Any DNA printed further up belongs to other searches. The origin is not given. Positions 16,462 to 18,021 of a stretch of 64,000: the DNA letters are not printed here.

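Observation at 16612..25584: Nine-kb operon coupling an FrhB-like flavo-FeS protein, an indolepyruvate:Fd oxidoreductase pair, a three-subunit molybdenum hydroxylase and a NifS-like enzyme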

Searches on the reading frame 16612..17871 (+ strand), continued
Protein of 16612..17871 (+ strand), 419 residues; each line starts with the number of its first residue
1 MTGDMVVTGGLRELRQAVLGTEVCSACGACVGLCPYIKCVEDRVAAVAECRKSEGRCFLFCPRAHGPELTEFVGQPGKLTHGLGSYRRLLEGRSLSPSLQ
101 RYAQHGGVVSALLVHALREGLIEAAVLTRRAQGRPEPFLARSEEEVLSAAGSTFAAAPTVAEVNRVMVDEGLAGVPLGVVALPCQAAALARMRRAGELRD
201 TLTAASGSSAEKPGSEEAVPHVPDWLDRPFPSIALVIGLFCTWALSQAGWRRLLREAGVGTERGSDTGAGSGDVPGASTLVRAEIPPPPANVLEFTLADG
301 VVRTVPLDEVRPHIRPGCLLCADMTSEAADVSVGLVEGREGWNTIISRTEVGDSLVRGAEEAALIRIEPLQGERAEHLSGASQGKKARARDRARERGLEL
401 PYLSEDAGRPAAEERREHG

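Call 26: search_solved_structures(query=A1, max_evalue=0.01, show_alignments=3)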
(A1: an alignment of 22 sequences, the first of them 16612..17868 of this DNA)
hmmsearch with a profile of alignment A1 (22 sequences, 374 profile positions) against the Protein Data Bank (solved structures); distinct sequences matched with E-value up to 0.01: 22.
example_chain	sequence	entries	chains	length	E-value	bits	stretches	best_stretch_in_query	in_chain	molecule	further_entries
8riu_B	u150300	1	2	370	2.5e-80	273.1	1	9-355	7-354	Coenzyme F420 hydrogenase/dehydrogenase, beta subunit C terminus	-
3zfs_C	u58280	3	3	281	1e-56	195.5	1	85-353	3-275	F420-REDUCING HYDROGENASE, SUBUNIT BETA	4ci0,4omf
8rja_E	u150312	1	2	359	1e-55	192.1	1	8-355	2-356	Coenzyme F420 hydrogenase/dehydrogenase, beta subunit C terminus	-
9r51_B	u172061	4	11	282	4.1e-53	183.6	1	84-359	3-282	F420-reducing [NiFe]-hydrogenase from Methanothermococcus thermolithotrophicus subunit bet | F420-reducing [NiFe]-hydrogenase from Methanothermococcus thermolit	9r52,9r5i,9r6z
9tn7_A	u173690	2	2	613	1.1e-52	182.2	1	13-334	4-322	Coenzyme F420 hydrogenase/dehydrogenase beta subunit domain protein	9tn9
6qgr_B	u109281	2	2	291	2.5e-51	177.7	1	84-351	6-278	Coenzyme F420 hydrogenase subunit beta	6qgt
6qii_B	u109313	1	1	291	3e-51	177.5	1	84-351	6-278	Coenzyme F420 hydrogenase subunit beta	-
7np8_A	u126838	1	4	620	4.7e-51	176.8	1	16-334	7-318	Coenzyme F420-dependent sulfite reductase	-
7npa_A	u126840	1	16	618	1e-48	169.1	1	17-333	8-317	Coenzyme F420-dependent sulfite reductase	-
7bkb_E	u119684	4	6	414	3.3e-16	62.1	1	91-325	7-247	Formate dehydrogenase, beta subunit (F420)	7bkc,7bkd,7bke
8rvu_E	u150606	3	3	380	3.6e-16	62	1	90-327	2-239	Formate dehydrogenase, beta subunit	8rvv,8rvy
5dqr_A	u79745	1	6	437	2.3e-13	52.8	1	80-293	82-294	7-hydroxymethyl chlorophyll a reductase, chloroplastic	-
9t1s_M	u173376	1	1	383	2.2e-11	46.3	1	91-323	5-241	formate dehydrogenase (coenzyme F420)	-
8rvu_a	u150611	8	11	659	0.00042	22.3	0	17-35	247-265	H(2):CoB-CoM heterodisulfide,ferredoxin reductase subunit A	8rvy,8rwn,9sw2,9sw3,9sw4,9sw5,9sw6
8rvv_A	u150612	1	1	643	0.0005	22.1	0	17-35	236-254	H(2):CoB-CoM heterodisulfide,ferredoxin reductase subunit A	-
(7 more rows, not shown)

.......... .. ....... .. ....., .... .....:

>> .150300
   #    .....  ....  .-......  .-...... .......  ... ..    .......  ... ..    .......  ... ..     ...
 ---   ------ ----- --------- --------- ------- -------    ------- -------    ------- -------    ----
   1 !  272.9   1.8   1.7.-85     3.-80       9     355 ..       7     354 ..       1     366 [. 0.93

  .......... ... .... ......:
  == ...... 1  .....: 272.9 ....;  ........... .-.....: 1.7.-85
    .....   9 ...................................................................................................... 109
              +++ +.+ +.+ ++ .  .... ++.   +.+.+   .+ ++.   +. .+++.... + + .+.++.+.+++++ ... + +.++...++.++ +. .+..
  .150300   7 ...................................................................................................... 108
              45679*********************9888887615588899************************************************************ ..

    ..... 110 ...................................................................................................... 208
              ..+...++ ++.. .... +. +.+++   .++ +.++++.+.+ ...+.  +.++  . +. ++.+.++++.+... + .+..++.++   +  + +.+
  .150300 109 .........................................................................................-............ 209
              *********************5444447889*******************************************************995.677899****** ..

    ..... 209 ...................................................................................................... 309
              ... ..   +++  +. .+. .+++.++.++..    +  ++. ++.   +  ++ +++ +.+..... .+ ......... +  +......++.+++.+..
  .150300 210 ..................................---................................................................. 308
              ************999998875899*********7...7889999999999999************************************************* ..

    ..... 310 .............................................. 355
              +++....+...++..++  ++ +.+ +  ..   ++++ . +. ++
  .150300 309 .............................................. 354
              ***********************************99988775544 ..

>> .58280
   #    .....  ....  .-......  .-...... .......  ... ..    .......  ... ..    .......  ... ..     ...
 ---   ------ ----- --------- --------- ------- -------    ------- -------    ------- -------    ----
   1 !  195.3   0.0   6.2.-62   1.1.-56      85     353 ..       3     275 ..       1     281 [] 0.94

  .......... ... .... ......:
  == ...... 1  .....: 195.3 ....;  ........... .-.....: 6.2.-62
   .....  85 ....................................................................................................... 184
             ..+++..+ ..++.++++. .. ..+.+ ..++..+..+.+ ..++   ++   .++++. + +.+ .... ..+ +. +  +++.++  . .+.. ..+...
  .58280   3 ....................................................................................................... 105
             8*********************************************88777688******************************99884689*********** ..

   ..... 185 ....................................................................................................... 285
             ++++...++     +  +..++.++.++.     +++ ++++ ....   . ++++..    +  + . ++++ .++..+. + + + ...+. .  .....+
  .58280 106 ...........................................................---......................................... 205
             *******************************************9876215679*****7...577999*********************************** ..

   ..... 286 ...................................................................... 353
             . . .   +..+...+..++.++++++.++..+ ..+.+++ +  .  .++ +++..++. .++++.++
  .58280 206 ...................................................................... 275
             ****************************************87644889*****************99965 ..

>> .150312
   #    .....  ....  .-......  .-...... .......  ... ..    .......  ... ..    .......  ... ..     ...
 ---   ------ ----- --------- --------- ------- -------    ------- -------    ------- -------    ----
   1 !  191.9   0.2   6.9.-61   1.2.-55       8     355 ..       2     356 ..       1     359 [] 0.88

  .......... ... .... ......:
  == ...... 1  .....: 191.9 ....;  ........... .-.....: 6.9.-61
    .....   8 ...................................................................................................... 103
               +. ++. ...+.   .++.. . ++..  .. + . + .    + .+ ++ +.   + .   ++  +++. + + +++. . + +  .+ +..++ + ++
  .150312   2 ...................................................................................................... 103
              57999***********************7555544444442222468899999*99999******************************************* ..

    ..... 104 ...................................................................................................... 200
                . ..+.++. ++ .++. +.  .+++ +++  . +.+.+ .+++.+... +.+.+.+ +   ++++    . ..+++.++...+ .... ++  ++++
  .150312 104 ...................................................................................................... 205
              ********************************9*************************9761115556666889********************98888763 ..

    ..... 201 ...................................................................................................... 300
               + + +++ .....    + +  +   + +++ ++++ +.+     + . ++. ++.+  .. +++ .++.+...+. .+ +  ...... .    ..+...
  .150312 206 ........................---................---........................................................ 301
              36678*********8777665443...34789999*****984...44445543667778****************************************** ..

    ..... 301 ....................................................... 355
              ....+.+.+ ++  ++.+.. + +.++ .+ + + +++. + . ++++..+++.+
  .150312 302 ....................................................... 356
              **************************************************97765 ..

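Call 45: search_protein_families(library=pfam, alignment_id=A2, max_evalue=0.00001)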
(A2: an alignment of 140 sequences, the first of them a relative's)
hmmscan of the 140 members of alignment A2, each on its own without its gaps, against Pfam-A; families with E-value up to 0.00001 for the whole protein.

A. member 1, L007:13719-14651:- (310 aa): 3 families
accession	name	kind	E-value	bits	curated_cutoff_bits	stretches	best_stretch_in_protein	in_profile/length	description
PF01180.27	DHO_dh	-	4.2e-78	262.9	27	1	7-287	2-289/291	Dihydroorotate dehydrogenase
PF01207.24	Dus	-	1.2e-09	38.2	20.4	0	91-191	49-155/311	Dihydrouridine synthase (Dus)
PF03060.21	NMO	-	7.5e-08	32.6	28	1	216-270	168-224/331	Nitronate monooxygenase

B. families by the number of members that match (of 140 scanned): 136 families (the first 25 are shown)
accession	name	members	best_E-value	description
PF00155.27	Aminotran_1_2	7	5.9e-75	Aminotransferase class I and II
PF02913.24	FAD-oxidase_C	7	1.8e-56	FAD linked oxidases, C-terminal domain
PF01565.28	FAD_binding_4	7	7.1e-46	FAD binding domain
PF09861.14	Lar_N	6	2.2e-58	Lactate racemase N-terminal domain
PF02589.21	LUD_dom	6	5e-47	LUD domain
PF01053.26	Cys_Met_Meta_PP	5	1.2e-08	Cys/Met metabolism PLP-dependent enzyme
PF01041.23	DegT_DnrJ_EryC1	5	1.1e-07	DegT/DnrJ/EryC1/StrS aminotransferase family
PF13714.12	PEP_mutase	4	6.8e-52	Phosphoenolpyruvate phosphomutase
PF00463.27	ICL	4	7.7e-13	Isocitrate lyase family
PF02515.22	CoA_transf_3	3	6.4e-136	CoA-transferase family III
PF01144.29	CoA_trans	3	4.3e-84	Coenzyme A transferase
PF02826.25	2-Hacid_dh_C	3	9.7e-53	D-isomer specific 2-hydroxyacid dehydrogenase, NAD binding domain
PF13616.12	Rotamase_3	3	1.1e-25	PPIC-type PPIASE domain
PF00639.27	Rotamase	3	1.8e-25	PPIC-type PPIASE domain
PF00389.36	2-Hacid_dh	3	4.9e-25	D-isomer specific 2-hydroxyacid dehydrogenase, catalytic domain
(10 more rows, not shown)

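Call 57: predict_structure(alignment_id=A1)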
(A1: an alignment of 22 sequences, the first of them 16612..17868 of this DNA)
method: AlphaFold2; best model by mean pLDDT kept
length: 419 residues; sequences in the alignment: 22
mean_pLDDT: 81.7   pTM: 0.86
mean pLDDT of the five models: 81.7, 81.1, 79.3, 77.6, 71.5
residues with pLDDT >= 90: 173; 70-90: 166; 50-70: 41; < 50: 39
segments of 3 or more residues with pLDDT < 50: 1-4, 67-77, 264-273, 407-419
pLDDT, mean of each block of 10 residues (from residue 1): 57 90 91 88 84 85 67 49 88 88 78 97 93 83 90 69 87 89 93 87 75 63 78 94 86 85 47 60 77 88 92 91 93 89 94 98 97 90 91 90 58 36
secondary structure, 60 per line:
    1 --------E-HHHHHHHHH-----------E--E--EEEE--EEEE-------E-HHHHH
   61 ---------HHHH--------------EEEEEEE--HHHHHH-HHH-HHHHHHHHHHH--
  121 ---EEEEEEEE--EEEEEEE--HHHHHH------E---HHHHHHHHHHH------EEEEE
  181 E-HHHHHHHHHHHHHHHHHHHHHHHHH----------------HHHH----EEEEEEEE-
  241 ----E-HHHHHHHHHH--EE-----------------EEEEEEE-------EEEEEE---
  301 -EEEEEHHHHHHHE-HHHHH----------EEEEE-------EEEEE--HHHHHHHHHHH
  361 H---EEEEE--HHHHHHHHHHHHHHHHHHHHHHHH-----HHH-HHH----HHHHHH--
elements in order: H11-19 E37-40 E43-46 H56-60 H70-73 E88-94 H97-102 H108-118 E124-131 E134-140 H143-148 H159-169 E176-181 H183-207 H224-227 E232-239 H247-256 E278-284 E292-297 E302-306 H307-313 H316-320 E331-335 E343-347 H350-361 E365-369 H372-395 H412-417

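Call 60: find_encoding_contigs(protein=P0017, flank=8000, max_places=2)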
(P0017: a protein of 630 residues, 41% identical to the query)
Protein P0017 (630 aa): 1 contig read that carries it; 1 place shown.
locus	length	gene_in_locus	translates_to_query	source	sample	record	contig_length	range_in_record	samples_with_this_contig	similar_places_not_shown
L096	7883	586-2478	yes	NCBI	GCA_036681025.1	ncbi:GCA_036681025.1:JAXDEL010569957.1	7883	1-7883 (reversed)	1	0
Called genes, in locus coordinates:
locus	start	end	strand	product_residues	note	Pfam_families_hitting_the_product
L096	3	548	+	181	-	?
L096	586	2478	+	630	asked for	PF00155:Aminotran_1_2, PF00266:Aminotran_5, PF01053:Cys_Met_Meta_PP, PF01041:DegT_DnrJ_EryC1, PF04422:FrhB_FdhB_N, PF04432:FrhB_FdhB_C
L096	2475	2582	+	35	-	-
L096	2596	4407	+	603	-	PF02775:TPP_enzyme_C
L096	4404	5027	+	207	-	PF01558:POR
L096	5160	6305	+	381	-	PF01139:RtcB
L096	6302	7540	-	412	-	PF23750:RsgI_M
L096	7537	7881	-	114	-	?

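Call 62: fold_search(model_id=the predicted structure, library=pdb)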
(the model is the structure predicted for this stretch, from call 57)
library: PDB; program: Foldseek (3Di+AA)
matches with E <= 10: 399; with E <= 0.001: 21
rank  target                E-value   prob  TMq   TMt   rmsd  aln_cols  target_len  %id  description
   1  8riu_B                2.8e-28  1.00  0.72  0.81   4.6       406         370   26  Crystal structure of the F420-reducing carbon monoxide dehydrogenase component from the ethanotroph Candidatus Ethanop (released 2024-10-02)
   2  8rja_E                8.3e-25  1.00  0.71  0.84   3.5       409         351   22  Crystal structure of the F420-reducing formylmethanofuran dehydrogenase complex from the ethanotroph Candidatus Ethano (released 2024-10-02)
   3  9r51_B                2.4e-24  1.00  0.57  0.83   5.6       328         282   23  Dimeric state of the F420-reducing hydrogenase from Methanothermococcus thermolithotrophicus in crystalline form 1 (released 2025-10-22)
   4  6qii_B                1.5e-23  1.00  0.58  0.82   6.1       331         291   24  Xenon derivatization of the F420-reducing [NiFe] hydrogenase complex from Methanosarcina barkeri (released 2019-10-23)
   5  6qgr_B                1.9e-23  1.00  0.58  0.82   6.1       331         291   24  The F420-reducing [NiFe] hydrogenase complex from Methanosarcina barkeri at the Nia-S state (released 2019-10-23)
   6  9r52_B                3.3e-23  1.00  0.55  0.81   5.8       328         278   23  Dimeric state of the F420-reducing hydrogenase from Methanothermococcus thermolithotrophicus in crystalline form 2 (released 2025-10-22)
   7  7np8_B                2.5e-22  1.00  0.64  0.44   6.3       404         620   24  Crystal structure of the Coenzyme F420-dependent sulfite reductase from Methanocaldococcus jannaschii at 2.3-A resolut (released 2022-03-23)
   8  7np8_A                4.6e-22  1.00  0.64  0.44   6.3       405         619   24  Crystal structure of the Coenzyme F420-dependent sulfite reductase from Methanocaldococcus jannaschii at 2.3-A resolut (released 2022-03-23)
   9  4ci0_C                2.0e-21  1.00  0.56  0.83   4.5       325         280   28  Electron cryo-microscopy of F420-reducing NiFe hydrogenase Frh (released 2014-02-26)
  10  7npa_D                2.5e-21  1.00  0.63  0.44   6.0       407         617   21  Crystal structure of the Coenzyme F420-dependent sulfite reductase from Methanothermococcus thermolithotrophicus at 1. (released 2022-03-23)
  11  7npa_A                2.6e-21  1.00  0.64  0.44   6.4       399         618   21  Crystal structure of the Coenzyme F420-dependent sulfite reductase from Methanothermococcus thermolithotrophicus at 1. (released 2022-03-23)
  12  7npa_N                3.6e-20  1.00  0.64  0.45   6.1       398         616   21  Crystal structure of the Coenzyme F420-dependent sulfite reductase from Methanothermococcus thermolithotrophicus at 1. (released 2022-03-23)
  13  8rvu_E                1.8e-15  1.00  0.50  0.55   8.9       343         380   20  CryoEM structure of the Elp-Hdr complex of Methanothermobacter marburgensis state 2 (composite structure) (released 2025-05-14)
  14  5dqr_C                2.9e-15  1.00  0.55  0.54   9.8       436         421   18  The crystal structure of Arabidopsis 7-hydroxymethyl chlorophyll a reductase (HCAR) (released 2016-04-20)
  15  5dqr_B                3.1e-15  1.00  0.55  0.56   5.6       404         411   19  The crystal structure of Arabidopsis 7-hydroxymethyl chlorophyll a reductase (HCAR) (released 2016-04-20)
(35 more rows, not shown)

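Call 64: search_protein_families(library=pfam, proteins=[L059:11455-12603:+, L059:9573-9989:+, L071:3412-4269:-, L071:5111-5620:-, L079:11444-12700:+, L079:12762-14129:-, L066:7607-8515:+], max_evalue=0.001)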
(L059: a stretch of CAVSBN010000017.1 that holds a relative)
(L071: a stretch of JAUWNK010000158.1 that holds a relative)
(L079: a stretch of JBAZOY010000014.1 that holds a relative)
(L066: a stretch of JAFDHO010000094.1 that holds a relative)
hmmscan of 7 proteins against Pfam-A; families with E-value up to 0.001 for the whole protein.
L059:11455-12603:+ (383 aa): 2 families
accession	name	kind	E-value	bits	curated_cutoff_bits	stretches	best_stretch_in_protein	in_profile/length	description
PF20629.2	GD_AH_C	-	1.7e-92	309.6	26.8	1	140-381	1-241/242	D-galactarate/Altronate dehydratase, C-terminal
PF04295.18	GD_AH_second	-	3.8e-35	121.4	27.3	1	5-129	1-134/136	D-galactarate dehydratase/Altronate hydrolase, second domain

L059:9573-9989:+ (139 aa): 0 families

L071:3412-4269:- (285 aa): 2 families
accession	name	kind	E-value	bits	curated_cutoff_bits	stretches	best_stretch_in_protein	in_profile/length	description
PF01435.24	Peptidase_M48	-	3.9e-37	128.3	20.3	1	66-282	4-185/186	Peptidase family M48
PF05569.17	Peptidase_M56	-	0.0002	21.1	31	1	108-149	177-218/296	BlaR1 peptidase M56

L071:5111-5620:- (169 aa): 1 family
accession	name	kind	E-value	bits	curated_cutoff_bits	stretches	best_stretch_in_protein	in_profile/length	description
PF06271.18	RDD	-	1.9e-09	38.3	24.1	1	69-163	64-137/137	RDD family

L079:11444-12700:+ (419 aa): 3 families
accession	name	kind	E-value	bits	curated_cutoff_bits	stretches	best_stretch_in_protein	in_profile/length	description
PF13487.12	HD_5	-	2.9e-41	141.5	27.2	2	219-383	2-168/170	HD domain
PF01966.28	HD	-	3.7e-24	85.7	22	2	232-352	2-115/116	HD domain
PF08668.18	HDOD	-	6.8e-10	39.2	22.9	1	25-75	93-141/196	HDOD domain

L079:12762-14129:- (455 aa): 10 families
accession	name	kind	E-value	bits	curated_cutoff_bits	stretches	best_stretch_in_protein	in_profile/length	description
PF00158.32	Sigma54_activat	-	4.8e-71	238.3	20.2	1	141-306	2-167/168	Sigma-54 interaction domain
PF00072.30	Response_reg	-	1e-29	103.4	30.2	1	5-111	1-107/111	Response regulator receiver domain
PF25601.1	AAA_lid_14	-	2.1e-26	92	27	1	312-392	1-81/87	AAA+ ATPase lid domain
PF14532.12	Sigma54_activ_2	-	3.8e-24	85.9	25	1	142-311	2-138/138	Sigma-54 interaction domain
PF02954.25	HTH_8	-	1.4e-08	34.7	22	1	410-447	5-42/42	Bacterial regulatory protein, Fis family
PF07728.20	AAA_5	-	1.7e-06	28.5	22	1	164-284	2-125/139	AAA domain (dynein-related subfamily)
PF00004.35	AAA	-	2.5e-06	28.4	21.2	1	164-297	1-127/131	ATPase family associated with various cellular activities (AAA)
PF01078.27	Mg_chelatase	-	8.3e-05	22.5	20.3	0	219-281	93-157/207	Magnesium chelatase, subunit ChlI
PF07724.20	AAA_2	-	0.00026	21.5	27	1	163-292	5-135/166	AAA domain (Cdc48 subfamily)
PF00493.29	MCM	-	0.00056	19.5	23.3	0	159-284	55-175/224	MCM P-loop domain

L066:7607-8515:+ (303 aa): 0 families
